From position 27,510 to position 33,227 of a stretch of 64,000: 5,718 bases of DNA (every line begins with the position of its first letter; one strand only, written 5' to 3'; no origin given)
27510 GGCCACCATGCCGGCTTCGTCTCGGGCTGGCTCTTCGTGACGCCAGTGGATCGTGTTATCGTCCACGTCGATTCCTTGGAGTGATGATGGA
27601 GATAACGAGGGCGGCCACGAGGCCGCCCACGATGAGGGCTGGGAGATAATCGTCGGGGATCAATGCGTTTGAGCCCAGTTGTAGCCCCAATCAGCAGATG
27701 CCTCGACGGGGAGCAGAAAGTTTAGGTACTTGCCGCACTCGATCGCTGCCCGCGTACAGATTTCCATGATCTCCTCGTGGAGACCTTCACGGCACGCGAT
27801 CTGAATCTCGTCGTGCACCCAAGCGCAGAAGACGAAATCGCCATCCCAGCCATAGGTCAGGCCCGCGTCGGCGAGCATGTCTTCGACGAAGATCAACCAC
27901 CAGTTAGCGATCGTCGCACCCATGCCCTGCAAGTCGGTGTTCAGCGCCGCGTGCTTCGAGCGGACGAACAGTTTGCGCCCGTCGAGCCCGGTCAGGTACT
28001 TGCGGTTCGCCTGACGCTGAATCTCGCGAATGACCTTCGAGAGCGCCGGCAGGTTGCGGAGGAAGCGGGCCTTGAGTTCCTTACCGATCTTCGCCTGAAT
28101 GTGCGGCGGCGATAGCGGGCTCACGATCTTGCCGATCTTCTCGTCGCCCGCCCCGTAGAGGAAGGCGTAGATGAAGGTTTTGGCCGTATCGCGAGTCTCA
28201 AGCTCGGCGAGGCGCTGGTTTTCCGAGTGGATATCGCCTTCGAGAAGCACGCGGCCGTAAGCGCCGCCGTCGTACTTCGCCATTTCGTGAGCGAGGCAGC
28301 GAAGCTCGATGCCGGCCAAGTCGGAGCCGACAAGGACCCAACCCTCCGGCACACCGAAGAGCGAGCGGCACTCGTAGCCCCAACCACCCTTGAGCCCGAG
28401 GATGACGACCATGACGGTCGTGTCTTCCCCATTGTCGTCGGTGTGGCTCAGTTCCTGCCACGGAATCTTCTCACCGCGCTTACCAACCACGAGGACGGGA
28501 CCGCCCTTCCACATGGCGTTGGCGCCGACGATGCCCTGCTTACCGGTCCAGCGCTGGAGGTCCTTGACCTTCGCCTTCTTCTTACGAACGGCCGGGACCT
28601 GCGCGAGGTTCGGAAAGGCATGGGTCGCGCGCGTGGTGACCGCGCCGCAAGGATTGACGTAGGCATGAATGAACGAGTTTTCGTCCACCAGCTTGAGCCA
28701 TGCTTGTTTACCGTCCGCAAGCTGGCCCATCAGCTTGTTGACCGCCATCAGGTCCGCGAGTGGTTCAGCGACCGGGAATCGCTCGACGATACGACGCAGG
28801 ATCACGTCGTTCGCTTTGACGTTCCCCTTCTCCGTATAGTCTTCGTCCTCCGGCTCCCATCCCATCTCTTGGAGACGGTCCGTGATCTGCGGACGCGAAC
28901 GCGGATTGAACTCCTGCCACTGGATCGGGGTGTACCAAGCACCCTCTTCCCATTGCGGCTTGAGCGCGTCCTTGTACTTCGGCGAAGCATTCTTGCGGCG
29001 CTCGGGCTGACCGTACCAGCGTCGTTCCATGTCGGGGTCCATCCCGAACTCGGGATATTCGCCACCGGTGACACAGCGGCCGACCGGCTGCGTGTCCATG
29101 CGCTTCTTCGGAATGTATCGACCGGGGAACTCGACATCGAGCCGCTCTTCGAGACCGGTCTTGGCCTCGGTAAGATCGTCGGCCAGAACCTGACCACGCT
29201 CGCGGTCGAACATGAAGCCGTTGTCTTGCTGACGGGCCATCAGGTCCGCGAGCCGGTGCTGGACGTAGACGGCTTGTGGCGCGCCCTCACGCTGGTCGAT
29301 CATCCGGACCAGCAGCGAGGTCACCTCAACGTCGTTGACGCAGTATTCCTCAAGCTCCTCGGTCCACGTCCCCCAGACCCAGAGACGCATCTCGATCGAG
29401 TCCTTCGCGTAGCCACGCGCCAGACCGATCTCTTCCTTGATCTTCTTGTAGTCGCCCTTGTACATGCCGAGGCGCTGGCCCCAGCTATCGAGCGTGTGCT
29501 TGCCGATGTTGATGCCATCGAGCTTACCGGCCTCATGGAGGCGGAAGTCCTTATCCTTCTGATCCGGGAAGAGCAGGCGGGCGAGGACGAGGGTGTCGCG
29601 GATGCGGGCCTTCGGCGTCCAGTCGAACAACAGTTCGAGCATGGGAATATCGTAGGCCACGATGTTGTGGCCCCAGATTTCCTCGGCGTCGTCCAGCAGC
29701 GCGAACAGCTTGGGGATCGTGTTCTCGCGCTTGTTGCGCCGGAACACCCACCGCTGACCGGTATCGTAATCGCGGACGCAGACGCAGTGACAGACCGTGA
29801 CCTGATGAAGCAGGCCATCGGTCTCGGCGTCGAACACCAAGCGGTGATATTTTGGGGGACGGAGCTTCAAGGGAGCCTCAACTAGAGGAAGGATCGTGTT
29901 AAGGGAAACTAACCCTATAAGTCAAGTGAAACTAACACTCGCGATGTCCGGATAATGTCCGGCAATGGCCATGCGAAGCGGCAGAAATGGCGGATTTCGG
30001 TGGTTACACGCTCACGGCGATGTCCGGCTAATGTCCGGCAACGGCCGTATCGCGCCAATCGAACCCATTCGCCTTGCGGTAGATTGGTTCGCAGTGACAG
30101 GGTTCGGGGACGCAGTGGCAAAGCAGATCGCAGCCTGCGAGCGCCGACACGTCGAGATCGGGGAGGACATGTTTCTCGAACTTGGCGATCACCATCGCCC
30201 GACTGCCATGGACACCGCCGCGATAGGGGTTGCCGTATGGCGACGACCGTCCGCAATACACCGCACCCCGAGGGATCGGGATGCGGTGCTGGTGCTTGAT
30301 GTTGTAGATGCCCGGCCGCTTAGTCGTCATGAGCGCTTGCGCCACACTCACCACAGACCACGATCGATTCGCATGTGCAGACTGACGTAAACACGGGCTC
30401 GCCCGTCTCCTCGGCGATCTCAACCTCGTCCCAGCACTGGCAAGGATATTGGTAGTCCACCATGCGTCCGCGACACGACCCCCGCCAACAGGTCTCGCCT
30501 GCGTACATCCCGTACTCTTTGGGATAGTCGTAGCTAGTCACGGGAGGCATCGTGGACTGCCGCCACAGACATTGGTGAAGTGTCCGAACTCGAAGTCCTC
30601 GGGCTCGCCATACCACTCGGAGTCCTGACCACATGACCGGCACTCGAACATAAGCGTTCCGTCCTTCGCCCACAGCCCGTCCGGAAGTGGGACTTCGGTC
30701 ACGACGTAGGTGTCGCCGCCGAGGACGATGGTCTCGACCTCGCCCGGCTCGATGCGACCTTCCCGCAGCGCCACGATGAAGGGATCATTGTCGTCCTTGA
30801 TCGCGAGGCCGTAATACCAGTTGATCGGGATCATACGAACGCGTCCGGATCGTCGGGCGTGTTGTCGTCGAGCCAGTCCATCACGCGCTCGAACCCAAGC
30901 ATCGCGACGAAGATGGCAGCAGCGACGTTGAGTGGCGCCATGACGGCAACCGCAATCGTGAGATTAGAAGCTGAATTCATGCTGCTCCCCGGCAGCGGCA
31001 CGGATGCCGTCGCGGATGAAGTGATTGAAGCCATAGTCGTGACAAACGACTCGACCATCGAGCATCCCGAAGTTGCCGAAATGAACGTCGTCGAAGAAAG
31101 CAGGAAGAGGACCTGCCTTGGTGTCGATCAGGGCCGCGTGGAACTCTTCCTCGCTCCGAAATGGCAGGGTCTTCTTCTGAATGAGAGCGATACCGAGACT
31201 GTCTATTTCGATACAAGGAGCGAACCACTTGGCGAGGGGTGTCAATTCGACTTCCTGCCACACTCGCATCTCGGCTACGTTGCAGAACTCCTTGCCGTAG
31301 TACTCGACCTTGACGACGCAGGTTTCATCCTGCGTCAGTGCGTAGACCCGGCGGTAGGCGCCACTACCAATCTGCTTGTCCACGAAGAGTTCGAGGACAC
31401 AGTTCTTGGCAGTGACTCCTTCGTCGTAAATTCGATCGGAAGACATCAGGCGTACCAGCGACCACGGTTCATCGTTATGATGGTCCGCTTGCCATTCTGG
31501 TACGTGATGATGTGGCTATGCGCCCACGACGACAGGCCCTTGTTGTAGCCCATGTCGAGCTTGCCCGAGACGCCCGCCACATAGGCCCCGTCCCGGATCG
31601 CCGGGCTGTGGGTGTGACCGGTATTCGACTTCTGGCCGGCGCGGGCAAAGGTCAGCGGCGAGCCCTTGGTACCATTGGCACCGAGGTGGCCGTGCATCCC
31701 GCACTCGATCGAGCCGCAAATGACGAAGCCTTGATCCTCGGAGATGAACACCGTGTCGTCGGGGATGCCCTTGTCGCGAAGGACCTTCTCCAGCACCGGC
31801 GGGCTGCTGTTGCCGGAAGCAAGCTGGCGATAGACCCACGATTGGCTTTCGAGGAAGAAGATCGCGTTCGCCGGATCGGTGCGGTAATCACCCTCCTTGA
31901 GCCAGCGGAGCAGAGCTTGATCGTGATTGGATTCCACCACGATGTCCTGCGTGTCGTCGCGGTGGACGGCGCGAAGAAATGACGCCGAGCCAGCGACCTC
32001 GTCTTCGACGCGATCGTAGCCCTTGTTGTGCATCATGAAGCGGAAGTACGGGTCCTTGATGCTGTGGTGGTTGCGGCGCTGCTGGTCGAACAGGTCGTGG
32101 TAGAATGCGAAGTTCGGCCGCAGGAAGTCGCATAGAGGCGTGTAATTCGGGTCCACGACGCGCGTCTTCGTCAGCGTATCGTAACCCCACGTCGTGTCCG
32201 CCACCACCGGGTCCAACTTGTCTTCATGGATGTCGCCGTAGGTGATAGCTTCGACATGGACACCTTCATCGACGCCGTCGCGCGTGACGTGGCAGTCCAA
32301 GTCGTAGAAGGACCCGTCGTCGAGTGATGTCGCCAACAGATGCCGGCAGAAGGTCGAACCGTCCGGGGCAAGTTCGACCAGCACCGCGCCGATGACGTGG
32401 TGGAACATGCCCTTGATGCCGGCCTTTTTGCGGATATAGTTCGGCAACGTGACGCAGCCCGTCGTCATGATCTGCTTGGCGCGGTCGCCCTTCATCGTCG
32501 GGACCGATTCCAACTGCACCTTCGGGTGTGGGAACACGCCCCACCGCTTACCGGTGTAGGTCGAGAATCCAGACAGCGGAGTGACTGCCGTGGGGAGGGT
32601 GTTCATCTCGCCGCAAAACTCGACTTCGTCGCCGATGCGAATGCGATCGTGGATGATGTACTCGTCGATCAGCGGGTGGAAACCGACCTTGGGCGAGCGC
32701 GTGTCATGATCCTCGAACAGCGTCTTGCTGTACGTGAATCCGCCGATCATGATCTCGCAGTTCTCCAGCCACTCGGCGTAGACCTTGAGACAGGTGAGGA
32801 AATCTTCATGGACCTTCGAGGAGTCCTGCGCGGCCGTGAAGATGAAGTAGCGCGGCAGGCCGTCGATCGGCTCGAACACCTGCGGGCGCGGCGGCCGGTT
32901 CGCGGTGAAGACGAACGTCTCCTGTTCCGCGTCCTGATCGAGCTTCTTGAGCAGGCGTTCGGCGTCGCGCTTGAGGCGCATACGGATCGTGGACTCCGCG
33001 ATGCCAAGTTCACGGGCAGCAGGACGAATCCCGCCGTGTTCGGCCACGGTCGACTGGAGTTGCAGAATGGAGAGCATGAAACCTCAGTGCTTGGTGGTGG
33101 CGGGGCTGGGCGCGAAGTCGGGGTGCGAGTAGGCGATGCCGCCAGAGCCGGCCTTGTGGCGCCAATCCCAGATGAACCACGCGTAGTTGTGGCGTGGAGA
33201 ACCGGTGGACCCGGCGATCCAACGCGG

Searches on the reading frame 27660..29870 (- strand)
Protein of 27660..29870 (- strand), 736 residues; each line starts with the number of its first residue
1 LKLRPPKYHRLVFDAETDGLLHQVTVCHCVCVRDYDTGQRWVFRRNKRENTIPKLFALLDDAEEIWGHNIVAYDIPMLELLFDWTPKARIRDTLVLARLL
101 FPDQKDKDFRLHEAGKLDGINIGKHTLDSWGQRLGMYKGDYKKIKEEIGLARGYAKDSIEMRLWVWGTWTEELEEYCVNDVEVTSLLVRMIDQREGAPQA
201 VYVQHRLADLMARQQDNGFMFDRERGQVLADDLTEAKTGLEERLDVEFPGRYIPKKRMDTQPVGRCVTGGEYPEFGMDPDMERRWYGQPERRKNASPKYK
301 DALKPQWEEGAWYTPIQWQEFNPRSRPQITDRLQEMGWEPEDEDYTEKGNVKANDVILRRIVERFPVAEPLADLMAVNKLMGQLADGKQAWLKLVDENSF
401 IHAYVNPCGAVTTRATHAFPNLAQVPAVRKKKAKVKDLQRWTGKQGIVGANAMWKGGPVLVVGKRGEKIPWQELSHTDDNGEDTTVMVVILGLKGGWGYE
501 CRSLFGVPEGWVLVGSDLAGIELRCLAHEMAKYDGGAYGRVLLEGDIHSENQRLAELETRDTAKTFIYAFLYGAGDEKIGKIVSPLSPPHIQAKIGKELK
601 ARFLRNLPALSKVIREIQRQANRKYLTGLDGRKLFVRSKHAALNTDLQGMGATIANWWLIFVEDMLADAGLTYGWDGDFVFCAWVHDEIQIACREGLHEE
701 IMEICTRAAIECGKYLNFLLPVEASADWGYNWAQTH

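Call 11: search_protein_families(library=pfam, proteins=[window:27660-29870:-])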
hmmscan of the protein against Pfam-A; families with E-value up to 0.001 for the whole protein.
window:27660-29870:- (736 aa): 1 family
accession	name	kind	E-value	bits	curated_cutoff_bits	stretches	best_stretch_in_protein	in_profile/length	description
PF00476.26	DNA_pol_A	-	3.8e-28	99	34.3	2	498-733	138-380/381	DNA polymerase family A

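Call 12: search_protein_families(library=phrogs, proteins=[window:27660-29870:-])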
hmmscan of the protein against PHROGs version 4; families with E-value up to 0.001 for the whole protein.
window:27660-29870:- (736 aa): 9 families
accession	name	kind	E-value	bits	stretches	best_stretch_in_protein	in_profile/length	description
phrog_17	-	DNA, RNA and nucleotide metabolism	1.6e-131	441.6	1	6-735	668-1233/1445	DNA polymerase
phrog_15971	-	DNA, RNA and nucleotide metabolism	5.7e-96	322.9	2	500-736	153-376/376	DNA polymerase I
phrog_6375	-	DNA, RNA and nucleotide metabolism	2.5e-20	74.3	1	571-714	1-154/204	DNA polymerase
phrog_8888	-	DNA, RNA and nucleotide metabolism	1.1e-15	59.5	1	502-692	2-191/295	DNA polymerase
phrog_403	-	DNA, RNA and nucleotide metabolism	9.1e-13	48.8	1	10-187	67-242/321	DNA polymerase exonuclease subunit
phrog_192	-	DNA, RNA and nucleotide metabolism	6.2e-06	26.8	1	52-114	178-240/397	DNA polymerase exonuclease subunit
phrog_1252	-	DNA, RNA and nucleotide metabolism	0.00015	21.4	1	27-190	65-224/663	DNA polymerase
phrog_2573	-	DNA, RNA and nucleotide metabolism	0.00028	21.2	0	637-732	179-274/336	DNA polymerase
phrog_16667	-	DNA, RNA and nucleotide metabolism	0.00075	20.1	0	619-672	38-91/229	DNA polymerase I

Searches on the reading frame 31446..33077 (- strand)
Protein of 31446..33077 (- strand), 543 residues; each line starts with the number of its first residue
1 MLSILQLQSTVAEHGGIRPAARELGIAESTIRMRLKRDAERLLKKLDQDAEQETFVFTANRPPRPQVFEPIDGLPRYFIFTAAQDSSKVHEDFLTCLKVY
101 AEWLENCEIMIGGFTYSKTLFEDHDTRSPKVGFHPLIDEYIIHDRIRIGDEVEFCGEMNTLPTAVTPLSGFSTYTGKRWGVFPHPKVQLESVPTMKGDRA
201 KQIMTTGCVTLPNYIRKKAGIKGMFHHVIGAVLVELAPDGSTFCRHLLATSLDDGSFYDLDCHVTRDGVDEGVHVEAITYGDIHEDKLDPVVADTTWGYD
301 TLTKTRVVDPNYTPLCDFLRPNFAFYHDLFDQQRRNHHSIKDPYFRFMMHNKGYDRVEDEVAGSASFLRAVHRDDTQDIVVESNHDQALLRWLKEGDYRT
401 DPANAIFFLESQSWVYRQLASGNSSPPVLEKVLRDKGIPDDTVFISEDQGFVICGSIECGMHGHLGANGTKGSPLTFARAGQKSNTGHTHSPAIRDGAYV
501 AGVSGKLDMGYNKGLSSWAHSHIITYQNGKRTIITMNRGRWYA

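Call 11: search_protein_families(library=pfam, proteins=[window:31446-33077:-])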
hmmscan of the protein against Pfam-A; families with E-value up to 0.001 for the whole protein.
window:31446-33077:- (543 aa): 1 family
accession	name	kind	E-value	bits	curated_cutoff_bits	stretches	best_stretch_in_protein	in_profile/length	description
PF00126.33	HTH_1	-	0.00068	20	26.6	0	5-37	4-36/60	Bacterial regulatory helix-turn-helix protein, lysR family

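Call 12: search_protein_families(library=phrogs, proteins=[window:31446-33077:-])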
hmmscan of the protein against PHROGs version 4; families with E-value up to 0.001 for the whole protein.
window:31446-33077:- (543 aa): 1 family
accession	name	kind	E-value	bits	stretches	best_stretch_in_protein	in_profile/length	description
phrog_1745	-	other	8.1e-180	600.1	1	10-541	11-540/542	DNA transfer protein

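Call 17: search_dna_similar(query=window:31446-33077:-, collection=phages, mode=protein, max_rows=25)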
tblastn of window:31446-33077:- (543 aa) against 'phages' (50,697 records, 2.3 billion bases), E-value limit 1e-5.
Records with a match: 1133; places in all: 1263; records where one place covers at least 80% of the query: 1113.
Best place of each record, by identity: 60-80% 4; <60% 1129.
By first word of the organism name: Vibrio 368; Salmonella 273; Escherichia 127; Klebsiella 81; Flavobacterium 68; Caulobacter 39; Rhizobium 29; Phage 13; Cellulophaga 12; Bacteriophage 11; and 42 more.
By host as written in the record: - 358; Flavobacterium sp. BAL314 68; Escherichia coli 42; Salmonella enterica subsp. enterica serovar Enteritidis PT1 39; Vibrio harveyi BAA-1116 36; Klebsiella pneumoniae 25; Salmonella sp. 24; Salmonella enterica 23; and 223 more.
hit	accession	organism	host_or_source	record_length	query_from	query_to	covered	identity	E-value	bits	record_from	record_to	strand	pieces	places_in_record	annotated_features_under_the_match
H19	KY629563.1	Sphingobium phage Lacusarx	Sphingobium sp. IP1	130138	2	543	100%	68.2%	0e+0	758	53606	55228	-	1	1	hypothetical protein (x2)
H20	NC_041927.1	Sphingobium phage Lacusarx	Sphingobium sp. IP1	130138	2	543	100%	68.2%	0e+0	758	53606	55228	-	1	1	DNA transfer protein | hypothetical protein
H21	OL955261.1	Erythrobacter phage vB_EliS-L02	Erythrobacter sp.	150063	2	543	100%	64.9%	0e+0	725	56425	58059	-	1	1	hypothetical protein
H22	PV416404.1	Erythrobacter phage XM05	Erythrobacter sp. JL475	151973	11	543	98%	65.2%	0e+0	738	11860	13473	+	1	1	DNA transfer protein | RNA-binding protein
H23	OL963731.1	Citromicrobium phage vB_CbaS-RXM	Citromicrobium bathyomarinum JL1366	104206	5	542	99%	48.6%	6e-158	504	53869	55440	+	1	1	putative T5 A1-like protein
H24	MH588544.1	Caulobacter phage CcrBL10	Caulobacter vibrioides CB15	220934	7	541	99%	47.7%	1e-145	469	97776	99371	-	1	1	hypothetical protein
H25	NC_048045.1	Caulobacter phage CcrBL10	Caulobacter vibrioides CB15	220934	7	541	99%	47.7%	1e-145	469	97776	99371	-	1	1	DNA transfer protein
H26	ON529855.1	Brevundimonas phage vB_BpoS-Domovoi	Brevundimonas pondensis EIF1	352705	2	541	99%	46.3%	7e-149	478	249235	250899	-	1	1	hypothetical protein (x2)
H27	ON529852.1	Brevundimonas phage vB_BpoS-Kabachok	Brevundimonas pondensis LVF1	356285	2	541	99%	46.3%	7e-149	478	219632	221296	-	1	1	hypothetical protein (x2)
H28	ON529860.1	Brevundimonas phage vB_BpoS-Papperlapapp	Brevundimonas pondensis LVF1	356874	2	541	99%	46.3%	7e-149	478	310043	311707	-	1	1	hypothetical protein (x2)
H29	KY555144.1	Caulobacter phage Ccr5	Caulobacter crescentus NA1000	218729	2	542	100%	46.2%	5e-140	452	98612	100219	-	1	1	hypothetical protein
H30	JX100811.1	Caulobacter virus Karma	Caulobacter crescentus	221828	2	542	100%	46.2%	5e-140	452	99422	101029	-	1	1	putative T5 A1-like protein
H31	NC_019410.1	Caulobacter virus Karma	Caulobacter crescentus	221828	2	542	100%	46.2%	5e-140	452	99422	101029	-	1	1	DNA transfer protein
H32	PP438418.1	Microcystis phage Mwe-JY26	Microcystis wesenbergii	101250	4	543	99%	46.2%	3e-145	468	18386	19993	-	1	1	hypothetical protein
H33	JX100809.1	Caulobacter phage CcrSwift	Caulobacter vibrioides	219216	2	541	99%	46.1%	2e-140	454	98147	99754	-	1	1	putative T5 A1-like protein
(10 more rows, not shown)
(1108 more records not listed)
